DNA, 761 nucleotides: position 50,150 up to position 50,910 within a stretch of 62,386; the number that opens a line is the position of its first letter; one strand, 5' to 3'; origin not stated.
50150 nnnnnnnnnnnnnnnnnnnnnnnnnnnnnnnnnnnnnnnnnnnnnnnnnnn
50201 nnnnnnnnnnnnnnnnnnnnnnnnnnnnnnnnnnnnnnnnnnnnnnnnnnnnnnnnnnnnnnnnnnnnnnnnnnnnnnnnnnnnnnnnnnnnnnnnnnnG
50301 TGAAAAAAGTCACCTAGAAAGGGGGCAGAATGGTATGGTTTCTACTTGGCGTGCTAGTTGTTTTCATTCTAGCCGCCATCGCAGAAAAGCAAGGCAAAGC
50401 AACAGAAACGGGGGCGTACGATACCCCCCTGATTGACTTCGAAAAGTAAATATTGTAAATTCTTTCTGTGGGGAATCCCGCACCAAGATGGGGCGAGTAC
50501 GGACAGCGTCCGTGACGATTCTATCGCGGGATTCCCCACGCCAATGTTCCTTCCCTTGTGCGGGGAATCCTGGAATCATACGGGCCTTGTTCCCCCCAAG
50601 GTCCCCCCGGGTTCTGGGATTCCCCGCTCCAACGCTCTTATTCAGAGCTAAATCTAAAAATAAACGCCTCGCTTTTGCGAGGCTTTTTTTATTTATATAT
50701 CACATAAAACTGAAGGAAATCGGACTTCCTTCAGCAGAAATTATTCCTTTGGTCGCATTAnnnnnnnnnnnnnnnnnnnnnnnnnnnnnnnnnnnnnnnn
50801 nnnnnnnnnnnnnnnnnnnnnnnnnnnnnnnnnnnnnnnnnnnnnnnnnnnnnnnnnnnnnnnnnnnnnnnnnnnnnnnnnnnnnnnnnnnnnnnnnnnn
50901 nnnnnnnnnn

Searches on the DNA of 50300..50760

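Call 66: search_rna_families(source=window, start=50300, end=50760, threshold=evalue, max_evalue=10)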
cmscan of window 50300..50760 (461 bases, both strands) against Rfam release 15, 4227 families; matches with E-value up to 10: 26.
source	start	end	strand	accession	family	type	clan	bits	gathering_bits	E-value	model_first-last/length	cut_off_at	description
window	50439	50695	+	RF02076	STnc100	Gene; sRNA;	-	27.1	47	0.00046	1-206/206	no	Gammaproteobacterial sRNA STnc100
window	50657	50755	-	RF00514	His_leader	Cis-reg; leader;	-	25.4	49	0.045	1-126/126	no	Histidine operon leader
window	50578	50692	-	RF00516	ylbH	Cis-reg; leader;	-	25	50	0.0026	1-122/122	no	ylbH leader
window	50657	50728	-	RF01859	Phe_leader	Cis-reg; leader;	-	24.9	55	0.056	1-125/125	no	Phenylalanine leader peptide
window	50640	50706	+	RF02621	BSnc120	Gene; sRNA;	-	21.8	114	0.017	1-88/88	no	Brucella sRNA 120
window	50623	50692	+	RF01859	Phe_leader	Cis-reg; leader;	-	20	55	0.68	1-125/125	no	Phenylalanine leader peptide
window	50638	50699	-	RF02053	STnc430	Gene; sRNA;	-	19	47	1.5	24-85/162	no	Enterobacterial sRNA STnc430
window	50633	50732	+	RF01770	rimP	Cis-reg; leader;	-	18.5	47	1.6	1-102/102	no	Gammaprotebacteria rimP leader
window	50611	50692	+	RF02651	SorY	Gene; sRNA;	-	17.5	111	0.39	1-83/83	no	Singlet oxygen resistance RNA Y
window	50654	50725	-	RF02059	STnc50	Gene; sRNA;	-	17.5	55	3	1-84/84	no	Salmonella enterica sRNA STnc40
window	50659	50760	-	RF00512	Leu_leader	Cis-reg; leader;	-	17.1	50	0.55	43-148/148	5'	Leucine operon leader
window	50629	50693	+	RF02871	ncS54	Gene; sRNA;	-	16.7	43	0.35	1-79/79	no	Burkholderia sRNA 54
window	50652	50719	-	RF02075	STnc230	Gene; sRNA;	-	16.7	50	9.5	1-83/83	no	Enterobacterial sRNA STnc230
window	50557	50630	+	RF00771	mir-185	Gene; miRNA;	-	16.3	60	3.1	1-79/79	no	mir-185 microRNA precursor family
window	50560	50627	+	RF04274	mir-9223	Gene; miRNA;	-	16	53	2.1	13-64/76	no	mir-9223 microRNA precursor family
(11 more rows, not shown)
